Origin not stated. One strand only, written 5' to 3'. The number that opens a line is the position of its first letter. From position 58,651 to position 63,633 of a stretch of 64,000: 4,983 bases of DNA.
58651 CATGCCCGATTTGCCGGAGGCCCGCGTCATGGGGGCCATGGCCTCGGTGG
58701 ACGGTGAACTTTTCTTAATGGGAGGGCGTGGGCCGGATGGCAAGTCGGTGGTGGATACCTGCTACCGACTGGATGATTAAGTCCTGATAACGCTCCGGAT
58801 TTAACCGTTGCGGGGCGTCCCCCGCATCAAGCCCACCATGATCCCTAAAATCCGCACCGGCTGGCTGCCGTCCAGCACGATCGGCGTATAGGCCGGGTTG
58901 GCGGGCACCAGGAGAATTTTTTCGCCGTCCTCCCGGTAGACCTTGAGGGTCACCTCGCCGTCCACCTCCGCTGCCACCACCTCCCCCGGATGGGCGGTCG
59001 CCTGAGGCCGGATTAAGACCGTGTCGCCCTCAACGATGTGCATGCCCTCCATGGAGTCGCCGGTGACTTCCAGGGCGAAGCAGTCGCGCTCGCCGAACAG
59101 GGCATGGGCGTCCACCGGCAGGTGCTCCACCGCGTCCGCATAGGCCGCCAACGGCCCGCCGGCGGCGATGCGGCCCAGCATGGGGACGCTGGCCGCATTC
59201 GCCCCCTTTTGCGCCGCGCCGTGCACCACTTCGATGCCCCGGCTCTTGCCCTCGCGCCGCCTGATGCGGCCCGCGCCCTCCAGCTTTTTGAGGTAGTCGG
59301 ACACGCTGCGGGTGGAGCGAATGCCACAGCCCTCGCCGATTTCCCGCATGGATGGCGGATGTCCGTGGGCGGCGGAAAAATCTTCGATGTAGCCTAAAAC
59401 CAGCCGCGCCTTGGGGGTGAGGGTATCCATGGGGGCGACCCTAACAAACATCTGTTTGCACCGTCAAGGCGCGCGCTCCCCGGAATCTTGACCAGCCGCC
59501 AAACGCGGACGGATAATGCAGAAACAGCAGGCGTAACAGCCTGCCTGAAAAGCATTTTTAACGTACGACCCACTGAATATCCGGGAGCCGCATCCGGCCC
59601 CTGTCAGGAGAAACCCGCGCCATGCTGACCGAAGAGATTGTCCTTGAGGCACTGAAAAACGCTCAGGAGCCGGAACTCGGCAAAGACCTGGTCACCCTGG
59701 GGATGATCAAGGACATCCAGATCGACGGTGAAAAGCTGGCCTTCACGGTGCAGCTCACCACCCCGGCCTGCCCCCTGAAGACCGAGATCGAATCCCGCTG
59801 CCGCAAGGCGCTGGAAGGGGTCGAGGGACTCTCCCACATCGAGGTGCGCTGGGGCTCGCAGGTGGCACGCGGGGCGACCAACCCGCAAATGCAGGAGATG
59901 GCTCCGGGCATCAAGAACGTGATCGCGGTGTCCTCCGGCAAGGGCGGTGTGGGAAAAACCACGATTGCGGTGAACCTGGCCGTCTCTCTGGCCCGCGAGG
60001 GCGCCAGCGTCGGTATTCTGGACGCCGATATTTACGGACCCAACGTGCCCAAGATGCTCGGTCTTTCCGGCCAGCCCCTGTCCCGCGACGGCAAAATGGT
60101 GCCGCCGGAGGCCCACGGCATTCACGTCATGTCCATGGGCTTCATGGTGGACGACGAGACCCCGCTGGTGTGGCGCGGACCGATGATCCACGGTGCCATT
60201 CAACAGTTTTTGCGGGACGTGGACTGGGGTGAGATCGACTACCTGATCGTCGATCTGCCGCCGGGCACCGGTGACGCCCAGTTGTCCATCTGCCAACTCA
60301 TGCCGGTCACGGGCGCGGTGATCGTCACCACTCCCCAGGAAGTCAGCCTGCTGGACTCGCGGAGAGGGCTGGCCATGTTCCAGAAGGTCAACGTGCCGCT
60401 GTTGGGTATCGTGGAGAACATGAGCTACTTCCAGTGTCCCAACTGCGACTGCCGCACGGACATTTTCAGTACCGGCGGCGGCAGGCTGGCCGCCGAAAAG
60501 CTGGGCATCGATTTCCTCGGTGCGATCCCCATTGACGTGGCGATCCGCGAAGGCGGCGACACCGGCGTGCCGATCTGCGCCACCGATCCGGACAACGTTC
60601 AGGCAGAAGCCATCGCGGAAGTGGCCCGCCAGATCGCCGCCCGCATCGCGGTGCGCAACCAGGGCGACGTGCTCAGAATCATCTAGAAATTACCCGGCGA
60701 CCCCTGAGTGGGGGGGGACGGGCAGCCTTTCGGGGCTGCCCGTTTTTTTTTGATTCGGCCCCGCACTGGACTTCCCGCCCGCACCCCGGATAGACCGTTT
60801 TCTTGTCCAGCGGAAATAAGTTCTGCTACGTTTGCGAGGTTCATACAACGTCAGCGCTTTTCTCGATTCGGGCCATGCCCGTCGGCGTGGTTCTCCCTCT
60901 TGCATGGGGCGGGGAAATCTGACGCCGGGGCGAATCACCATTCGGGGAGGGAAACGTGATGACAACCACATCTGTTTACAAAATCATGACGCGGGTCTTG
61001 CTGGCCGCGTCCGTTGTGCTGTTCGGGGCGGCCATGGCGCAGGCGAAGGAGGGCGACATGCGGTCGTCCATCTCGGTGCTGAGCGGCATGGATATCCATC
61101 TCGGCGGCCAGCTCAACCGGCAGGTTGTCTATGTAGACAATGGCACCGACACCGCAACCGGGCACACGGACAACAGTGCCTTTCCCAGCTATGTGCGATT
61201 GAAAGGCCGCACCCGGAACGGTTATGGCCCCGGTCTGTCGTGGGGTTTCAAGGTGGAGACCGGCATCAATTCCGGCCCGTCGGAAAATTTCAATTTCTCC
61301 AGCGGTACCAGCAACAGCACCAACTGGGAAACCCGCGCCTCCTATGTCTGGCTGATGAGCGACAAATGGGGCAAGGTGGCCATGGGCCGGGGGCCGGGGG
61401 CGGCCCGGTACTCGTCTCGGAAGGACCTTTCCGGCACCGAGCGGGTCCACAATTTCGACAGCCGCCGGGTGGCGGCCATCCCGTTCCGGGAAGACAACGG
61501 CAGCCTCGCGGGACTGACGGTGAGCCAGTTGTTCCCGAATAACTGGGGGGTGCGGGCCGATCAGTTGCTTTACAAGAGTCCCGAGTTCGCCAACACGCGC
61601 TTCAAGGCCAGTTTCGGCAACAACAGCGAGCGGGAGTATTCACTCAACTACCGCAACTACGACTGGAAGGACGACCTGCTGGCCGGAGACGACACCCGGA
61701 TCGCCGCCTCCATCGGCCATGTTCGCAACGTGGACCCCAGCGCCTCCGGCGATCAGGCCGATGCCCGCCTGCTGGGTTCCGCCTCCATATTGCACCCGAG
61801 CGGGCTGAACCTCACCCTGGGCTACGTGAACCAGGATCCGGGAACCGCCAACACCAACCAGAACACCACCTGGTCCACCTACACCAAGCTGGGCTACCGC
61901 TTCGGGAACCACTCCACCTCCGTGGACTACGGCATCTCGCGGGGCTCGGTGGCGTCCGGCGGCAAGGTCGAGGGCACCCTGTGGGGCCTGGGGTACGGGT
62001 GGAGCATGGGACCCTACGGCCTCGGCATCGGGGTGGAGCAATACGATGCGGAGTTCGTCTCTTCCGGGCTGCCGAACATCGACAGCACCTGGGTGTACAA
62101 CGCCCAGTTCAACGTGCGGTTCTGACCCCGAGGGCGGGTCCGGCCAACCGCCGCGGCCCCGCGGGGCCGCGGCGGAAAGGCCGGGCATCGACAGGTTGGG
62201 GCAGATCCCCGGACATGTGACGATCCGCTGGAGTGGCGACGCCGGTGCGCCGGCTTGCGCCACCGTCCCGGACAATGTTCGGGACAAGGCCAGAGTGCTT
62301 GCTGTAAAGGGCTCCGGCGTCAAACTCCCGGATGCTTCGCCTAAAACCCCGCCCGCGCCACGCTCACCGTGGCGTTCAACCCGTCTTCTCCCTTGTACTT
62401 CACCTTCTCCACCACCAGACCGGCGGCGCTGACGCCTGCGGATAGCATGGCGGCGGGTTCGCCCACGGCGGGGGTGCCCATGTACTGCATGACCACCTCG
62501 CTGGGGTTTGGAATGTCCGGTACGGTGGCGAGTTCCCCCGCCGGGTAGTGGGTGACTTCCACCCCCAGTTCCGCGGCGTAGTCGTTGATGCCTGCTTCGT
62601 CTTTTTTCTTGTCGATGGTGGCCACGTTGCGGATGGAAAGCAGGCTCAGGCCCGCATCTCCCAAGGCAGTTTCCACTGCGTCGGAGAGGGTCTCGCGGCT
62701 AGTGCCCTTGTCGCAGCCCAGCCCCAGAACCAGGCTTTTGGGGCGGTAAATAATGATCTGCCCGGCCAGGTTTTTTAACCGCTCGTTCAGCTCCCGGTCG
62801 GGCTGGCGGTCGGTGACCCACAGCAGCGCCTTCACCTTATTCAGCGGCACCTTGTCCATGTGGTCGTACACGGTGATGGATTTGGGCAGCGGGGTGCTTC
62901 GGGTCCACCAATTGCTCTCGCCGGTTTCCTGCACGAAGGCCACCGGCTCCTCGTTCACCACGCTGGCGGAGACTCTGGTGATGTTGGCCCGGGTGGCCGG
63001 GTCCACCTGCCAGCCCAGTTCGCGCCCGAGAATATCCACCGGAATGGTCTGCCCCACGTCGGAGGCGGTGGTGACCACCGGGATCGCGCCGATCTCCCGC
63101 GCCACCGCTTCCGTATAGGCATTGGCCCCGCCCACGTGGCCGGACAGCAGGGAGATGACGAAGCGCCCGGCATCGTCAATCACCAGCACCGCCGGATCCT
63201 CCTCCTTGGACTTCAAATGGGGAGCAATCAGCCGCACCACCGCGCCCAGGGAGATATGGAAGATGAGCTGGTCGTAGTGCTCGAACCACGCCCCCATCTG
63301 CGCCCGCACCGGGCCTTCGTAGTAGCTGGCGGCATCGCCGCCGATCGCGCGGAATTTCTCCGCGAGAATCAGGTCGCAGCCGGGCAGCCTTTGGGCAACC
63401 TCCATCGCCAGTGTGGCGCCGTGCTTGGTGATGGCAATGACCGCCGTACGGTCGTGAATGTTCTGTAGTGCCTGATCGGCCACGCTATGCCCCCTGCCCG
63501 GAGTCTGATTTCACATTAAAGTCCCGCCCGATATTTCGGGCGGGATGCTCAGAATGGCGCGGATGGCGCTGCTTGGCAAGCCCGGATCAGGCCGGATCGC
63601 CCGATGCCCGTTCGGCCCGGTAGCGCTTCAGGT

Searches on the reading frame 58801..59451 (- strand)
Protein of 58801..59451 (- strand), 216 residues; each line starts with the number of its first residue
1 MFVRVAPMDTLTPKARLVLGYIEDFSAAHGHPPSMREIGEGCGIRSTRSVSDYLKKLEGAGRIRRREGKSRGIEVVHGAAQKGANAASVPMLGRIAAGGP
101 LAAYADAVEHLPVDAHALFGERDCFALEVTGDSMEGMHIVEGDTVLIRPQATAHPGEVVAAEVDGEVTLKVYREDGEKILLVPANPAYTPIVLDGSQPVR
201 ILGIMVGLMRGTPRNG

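Call 53: search_protein_families(library=pfam, proteins=[window:58801-59451:-], max_evalue=0.00001)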
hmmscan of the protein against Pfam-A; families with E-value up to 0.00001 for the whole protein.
window:58801-59451:- (216 aa): 2 families
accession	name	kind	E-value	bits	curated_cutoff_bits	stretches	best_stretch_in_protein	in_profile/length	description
PF00717.28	Peptidase_S24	-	4.7e-29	100.9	23.3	1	90-206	1-116/116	Peptidase S24-like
PF01726.22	LexA_DNA_bind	-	3e-15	56.2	23.7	1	8-72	1-65/65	LexA DNA binding domain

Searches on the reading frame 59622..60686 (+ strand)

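Call 53: search_protein_families(library=pfam, proteins=[window:59622-60686:+], max_evalue=0.00001)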
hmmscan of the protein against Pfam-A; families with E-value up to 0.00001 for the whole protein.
window:59622-60686:+ (354 aa): 6 families
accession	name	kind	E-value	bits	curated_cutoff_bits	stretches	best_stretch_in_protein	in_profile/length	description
PF10609.15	ParA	-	6.3e-104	347.2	27.1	1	97-338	2-245/246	NUBPL iron-transfer P-loop NTPase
PF01883.24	FeS_assembly_P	-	3.1e-19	69.4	23.5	1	5-75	2-71/73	Iron-sulfur cluster assembly protein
PF01656.29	CbiA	-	2.8e-12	47.2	25.4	1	101-245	1-54/125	CobQ/CobB/MinD/ParA nucleotide binding domain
PF13614.12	AAA_31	-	1.7e-10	41.5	27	1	99-137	2-40/177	AAA domain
PF02374.21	ArsA_ATPase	-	5.3e-08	32.9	24.3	0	104-136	6-38/305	Anion-transporting ATPase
PF09140.17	MipZ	-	6.7e-07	29.3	20.7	1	100-144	2-46/262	ATPase MipZ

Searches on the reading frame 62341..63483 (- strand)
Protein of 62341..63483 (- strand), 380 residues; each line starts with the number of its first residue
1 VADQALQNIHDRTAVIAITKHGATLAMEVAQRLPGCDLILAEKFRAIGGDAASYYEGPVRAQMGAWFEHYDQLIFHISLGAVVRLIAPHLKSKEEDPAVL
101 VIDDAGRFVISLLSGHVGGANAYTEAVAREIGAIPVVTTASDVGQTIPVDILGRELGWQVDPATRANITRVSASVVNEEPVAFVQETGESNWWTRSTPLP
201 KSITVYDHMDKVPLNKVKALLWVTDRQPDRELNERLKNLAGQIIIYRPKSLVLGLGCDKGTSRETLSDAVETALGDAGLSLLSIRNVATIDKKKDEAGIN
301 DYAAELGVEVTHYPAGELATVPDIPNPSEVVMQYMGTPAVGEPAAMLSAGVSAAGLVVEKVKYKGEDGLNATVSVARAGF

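Call 53: search_protein_families(library=pfam, proteins=[window:62341-63483:-], max_evalue=0.00001)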
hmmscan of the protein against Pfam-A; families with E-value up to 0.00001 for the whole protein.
window:62341-63483:- (380 aa): 3 families
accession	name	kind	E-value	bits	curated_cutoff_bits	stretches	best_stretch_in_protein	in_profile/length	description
PF11760.13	CbiG_N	-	4.1e-33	113.6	25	1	64-142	4-82/82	Cobalamin synthesis G N-terminal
PF01890.21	CbiG_C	-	5.6e-32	111.1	27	1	251-376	1-117/117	Cobalamin synthesis G C-terminus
PF11761.13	CbiG_mid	-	9.2e-14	51.9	22.7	1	148-247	2-87/88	Cobalamin biosynthesis central region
